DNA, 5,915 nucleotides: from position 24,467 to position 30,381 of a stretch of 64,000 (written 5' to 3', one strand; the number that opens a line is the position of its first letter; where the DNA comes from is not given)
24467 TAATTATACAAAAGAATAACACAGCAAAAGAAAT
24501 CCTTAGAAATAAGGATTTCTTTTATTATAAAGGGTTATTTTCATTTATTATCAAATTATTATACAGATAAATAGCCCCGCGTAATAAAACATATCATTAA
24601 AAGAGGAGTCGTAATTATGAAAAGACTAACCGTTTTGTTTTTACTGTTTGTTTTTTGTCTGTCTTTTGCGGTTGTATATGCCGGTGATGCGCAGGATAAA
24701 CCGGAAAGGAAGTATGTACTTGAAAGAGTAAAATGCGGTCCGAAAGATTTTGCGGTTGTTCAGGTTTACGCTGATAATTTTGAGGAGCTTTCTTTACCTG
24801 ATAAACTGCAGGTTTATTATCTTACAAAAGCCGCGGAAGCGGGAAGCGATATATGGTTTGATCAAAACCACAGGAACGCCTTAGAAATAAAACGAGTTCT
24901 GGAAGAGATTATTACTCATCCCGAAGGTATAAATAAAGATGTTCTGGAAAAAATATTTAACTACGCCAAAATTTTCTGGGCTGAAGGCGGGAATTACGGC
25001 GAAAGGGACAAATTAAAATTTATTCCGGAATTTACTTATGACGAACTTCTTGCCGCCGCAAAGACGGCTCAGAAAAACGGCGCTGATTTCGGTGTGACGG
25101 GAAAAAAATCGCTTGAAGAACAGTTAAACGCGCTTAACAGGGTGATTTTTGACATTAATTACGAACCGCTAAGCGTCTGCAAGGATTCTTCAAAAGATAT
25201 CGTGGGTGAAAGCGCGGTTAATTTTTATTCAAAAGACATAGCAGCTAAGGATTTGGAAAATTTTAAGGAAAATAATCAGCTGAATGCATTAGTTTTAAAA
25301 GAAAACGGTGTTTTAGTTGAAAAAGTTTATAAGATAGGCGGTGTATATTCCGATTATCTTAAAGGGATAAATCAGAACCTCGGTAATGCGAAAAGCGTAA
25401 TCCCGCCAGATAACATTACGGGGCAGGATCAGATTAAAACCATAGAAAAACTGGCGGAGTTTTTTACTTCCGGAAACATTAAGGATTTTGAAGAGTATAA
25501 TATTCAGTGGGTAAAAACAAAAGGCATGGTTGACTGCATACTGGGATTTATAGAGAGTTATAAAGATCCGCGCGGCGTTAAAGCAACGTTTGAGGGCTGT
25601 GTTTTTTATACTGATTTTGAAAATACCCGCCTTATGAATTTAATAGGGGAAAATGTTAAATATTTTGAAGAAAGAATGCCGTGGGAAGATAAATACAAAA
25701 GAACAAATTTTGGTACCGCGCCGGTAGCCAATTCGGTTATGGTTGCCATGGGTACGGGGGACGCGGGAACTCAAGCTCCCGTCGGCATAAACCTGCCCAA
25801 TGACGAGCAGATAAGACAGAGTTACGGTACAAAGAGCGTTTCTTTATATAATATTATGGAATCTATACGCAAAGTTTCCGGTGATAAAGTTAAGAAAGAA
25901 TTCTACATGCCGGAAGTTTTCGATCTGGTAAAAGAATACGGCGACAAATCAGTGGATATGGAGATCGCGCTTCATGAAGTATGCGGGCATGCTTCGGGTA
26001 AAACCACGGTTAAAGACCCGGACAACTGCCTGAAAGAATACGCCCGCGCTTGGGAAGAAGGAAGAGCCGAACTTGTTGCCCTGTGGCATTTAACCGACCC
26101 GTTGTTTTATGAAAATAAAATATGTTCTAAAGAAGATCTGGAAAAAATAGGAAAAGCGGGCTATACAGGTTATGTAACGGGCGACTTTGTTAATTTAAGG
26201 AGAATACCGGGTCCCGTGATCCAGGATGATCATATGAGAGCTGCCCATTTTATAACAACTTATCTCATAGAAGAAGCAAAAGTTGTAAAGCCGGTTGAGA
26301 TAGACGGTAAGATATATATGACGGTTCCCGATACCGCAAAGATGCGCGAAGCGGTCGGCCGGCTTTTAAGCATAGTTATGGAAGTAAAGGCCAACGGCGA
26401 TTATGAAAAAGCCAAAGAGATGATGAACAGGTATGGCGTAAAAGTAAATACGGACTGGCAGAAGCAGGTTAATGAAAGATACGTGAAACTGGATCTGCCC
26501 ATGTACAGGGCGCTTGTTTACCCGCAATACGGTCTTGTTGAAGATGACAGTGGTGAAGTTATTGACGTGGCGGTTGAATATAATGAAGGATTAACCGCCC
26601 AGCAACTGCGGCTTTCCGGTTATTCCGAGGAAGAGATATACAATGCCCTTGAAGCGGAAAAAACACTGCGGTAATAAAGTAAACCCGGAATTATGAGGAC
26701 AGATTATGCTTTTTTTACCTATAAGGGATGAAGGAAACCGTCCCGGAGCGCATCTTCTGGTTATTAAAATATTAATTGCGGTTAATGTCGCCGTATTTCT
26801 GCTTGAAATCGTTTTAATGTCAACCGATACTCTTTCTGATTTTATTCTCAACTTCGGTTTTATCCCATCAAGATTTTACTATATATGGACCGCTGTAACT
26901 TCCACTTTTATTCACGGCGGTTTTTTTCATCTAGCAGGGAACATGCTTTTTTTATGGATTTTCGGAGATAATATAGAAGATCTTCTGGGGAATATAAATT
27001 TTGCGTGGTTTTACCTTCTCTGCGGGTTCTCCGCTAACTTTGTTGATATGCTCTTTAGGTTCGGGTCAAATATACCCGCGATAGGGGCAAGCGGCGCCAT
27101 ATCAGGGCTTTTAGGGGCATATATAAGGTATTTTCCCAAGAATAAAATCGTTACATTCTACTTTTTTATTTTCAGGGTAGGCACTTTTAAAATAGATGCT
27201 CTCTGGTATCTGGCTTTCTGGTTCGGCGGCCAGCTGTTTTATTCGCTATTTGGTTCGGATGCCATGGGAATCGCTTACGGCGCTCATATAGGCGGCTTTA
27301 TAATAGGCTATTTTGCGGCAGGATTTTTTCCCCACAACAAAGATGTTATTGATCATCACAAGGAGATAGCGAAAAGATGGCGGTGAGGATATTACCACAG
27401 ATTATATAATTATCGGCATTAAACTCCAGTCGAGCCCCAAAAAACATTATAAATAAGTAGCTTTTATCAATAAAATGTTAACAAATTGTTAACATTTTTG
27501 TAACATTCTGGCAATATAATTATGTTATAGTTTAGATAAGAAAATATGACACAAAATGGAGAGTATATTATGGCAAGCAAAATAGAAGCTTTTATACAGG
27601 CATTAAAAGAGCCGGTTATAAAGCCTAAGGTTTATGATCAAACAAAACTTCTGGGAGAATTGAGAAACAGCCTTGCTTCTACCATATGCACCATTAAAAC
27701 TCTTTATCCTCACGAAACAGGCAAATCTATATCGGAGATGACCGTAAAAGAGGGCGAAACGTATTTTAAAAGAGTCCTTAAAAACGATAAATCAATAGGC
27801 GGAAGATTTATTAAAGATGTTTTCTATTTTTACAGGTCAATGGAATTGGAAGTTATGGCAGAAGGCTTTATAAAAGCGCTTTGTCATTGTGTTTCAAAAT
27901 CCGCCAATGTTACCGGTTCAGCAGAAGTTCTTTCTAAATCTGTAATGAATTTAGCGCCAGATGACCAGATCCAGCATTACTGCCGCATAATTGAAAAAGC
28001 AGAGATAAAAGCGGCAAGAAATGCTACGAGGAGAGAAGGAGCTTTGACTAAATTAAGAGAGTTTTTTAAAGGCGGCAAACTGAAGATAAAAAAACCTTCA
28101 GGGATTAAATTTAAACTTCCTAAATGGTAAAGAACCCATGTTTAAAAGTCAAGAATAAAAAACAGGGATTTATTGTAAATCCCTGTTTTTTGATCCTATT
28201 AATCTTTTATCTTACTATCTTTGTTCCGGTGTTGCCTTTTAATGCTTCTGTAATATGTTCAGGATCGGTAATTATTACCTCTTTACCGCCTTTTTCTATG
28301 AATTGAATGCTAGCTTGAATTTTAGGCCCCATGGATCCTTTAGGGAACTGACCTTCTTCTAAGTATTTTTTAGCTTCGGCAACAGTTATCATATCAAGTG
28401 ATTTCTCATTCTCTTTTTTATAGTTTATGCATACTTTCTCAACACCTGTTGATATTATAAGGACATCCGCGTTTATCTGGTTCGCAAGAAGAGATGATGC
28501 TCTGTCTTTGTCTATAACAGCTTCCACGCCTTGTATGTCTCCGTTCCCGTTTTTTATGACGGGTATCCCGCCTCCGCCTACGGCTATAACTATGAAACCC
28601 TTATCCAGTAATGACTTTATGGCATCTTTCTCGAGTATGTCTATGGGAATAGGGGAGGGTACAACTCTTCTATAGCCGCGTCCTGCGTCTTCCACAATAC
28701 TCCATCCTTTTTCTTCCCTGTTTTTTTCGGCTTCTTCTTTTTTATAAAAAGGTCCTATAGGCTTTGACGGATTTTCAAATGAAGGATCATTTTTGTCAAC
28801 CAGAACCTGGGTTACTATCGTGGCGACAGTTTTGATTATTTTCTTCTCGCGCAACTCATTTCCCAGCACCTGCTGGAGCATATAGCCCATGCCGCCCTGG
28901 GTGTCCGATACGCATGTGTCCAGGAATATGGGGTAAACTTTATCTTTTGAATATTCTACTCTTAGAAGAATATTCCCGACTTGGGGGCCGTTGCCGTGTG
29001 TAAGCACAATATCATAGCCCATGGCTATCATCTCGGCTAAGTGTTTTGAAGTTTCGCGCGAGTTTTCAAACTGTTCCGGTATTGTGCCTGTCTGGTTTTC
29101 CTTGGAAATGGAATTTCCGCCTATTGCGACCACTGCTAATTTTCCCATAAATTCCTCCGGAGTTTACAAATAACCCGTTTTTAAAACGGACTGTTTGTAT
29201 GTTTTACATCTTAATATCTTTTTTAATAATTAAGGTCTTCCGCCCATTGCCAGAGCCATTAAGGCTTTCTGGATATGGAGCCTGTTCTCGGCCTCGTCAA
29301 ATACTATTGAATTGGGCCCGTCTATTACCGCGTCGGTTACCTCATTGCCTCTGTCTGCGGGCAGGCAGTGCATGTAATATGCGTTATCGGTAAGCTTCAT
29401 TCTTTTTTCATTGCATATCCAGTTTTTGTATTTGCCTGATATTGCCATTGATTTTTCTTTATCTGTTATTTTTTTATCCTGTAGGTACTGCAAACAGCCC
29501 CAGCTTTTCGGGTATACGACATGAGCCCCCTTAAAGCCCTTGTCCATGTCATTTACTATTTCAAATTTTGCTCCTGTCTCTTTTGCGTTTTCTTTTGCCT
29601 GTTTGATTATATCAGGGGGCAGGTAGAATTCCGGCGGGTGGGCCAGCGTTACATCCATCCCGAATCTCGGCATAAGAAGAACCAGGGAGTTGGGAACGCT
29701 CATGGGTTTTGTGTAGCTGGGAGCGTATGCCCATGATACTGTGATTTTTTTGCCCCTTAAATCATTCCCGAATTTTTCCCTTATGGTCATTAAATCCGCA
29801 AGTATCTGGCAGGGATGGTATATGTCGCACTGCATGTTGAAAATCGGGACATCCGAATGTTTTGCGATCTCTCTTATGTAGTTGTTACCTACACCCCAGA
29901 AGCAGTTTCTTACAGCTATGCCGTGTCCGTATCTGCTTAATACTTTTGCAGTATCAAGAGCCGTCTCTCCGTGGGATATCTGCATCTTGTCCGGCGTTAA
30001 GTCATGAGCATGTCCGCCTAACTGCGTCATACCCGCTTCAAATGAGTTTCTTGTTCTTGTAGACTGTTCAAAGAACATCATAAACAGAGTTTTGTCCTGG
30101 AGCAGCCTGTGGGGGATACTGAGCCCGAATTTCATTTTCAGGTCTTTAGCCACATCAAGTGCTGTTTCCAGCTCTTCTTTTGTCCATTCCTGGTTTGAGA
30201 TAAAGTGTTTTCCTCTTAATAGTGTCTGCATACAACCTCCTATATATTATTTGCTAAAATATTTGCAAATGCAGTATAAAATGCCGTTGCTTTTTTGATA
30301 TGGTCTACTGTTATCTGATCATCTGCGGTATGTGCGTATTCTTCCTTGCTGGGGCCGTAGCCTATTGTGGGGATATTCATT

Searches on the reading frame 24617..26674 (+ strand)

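Call 15: search_protein_families(library=pfam, proteins=[window:24617-26674:+], max_evalue=0.001)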
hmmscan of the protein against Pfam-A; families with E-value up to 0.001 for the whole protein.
window:24617-26674:+ (685 aa): 1 family
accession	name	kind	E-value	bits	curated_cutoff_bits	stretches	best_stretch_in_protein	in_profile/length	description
PF03571.21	Peptidase_M49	-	2.1e-47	162.2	21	2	231-469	88-314/548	Peptidase family M49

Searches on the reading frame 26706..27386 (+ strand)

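Call 15: search_protein_families(library=pfam, proteins=[window:26706-27386:+], max_evalue=0.001)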
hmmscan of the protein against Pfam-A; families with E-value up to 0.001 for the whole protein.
window:26706-27386:+ (226 aa): 2 families
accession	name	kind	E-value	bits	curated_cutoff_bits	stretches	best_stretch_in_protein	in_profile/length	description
PF01694.28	Rhomboid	-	2e-31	109.5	22.6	1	60-205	4-137/143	Rhomboid domain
PF08551.15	DUF1751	-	1.2e-06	29.4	22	1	57-117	5-65/99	Eukaryotic integral membrane protein (DUF1751)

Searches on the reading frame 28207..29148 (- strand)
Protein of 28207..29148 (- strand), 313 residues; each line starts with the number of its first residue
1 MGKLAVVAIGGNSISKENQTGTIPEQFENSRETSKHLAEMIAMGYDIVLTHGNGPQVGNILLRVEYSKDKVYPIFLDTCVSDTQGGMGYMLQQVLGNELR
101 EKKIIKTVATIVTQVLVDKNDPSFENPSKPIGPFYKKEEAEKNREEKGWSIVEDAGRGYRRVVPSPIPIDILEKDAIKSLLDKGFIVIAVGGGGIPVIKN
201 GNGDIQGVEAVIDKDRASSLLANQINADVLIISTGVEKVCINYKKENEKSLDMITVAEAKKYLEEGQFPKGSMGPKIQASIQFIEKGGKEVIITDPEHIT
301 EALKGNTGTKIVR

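Call 15: search_protein_families(library=pfam, proteins=[window:28207-29148:-], max_evalue=0.001)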
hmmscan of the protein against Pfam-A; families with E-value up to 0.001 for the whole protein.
window:28207-29148:- (313 aa): 1 family
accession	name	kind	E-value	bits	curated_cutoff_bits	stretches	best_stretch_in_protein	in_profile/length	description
PF00696.33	AA_kinase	-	5.8e-28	98.6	24.9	1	3-295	1-234/234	Amino acid kinase family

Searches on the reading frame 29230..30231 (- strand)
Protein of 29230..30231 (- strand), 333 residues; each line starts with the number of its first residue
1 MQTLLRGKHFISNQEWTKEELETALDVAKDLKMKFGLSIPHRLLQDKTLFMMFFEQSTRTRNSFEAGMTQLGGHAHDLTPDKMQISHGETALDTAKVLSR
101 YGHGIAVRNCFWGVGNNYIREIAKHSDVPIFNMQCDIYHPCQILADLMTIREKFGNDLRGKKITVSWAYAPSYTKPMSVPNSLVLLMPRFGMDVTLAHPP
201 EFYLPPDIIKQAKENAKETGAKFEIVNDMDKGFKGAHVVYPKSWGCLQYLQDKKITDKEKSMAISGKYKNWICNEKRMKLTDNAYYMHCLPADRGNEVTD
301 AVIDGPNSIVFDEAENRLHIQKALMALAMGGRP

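Call 15: search_protein_families(library=pfam, proteins=[window:29230-30231:-], max_evalue=0.001)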
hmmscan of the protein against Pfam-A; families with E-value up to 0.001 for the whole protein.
window:29230-30231:- (333 aa): 2 families
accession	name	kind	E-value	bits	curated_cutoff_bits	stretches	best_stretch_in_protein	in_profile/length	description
PF02729.26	OTCace_N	-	1.4e-44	152.2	29.9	1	8-152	1-148/148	Aspartate/ornithine carbamoyltransferase, carbamoyl-P binding domain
PF00185.30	OTCace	-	1.1e-38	133.2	29.4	1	178-327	14-156/157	Aspartate/ornithine carbamoyltransferase, Asp/Orn binding domain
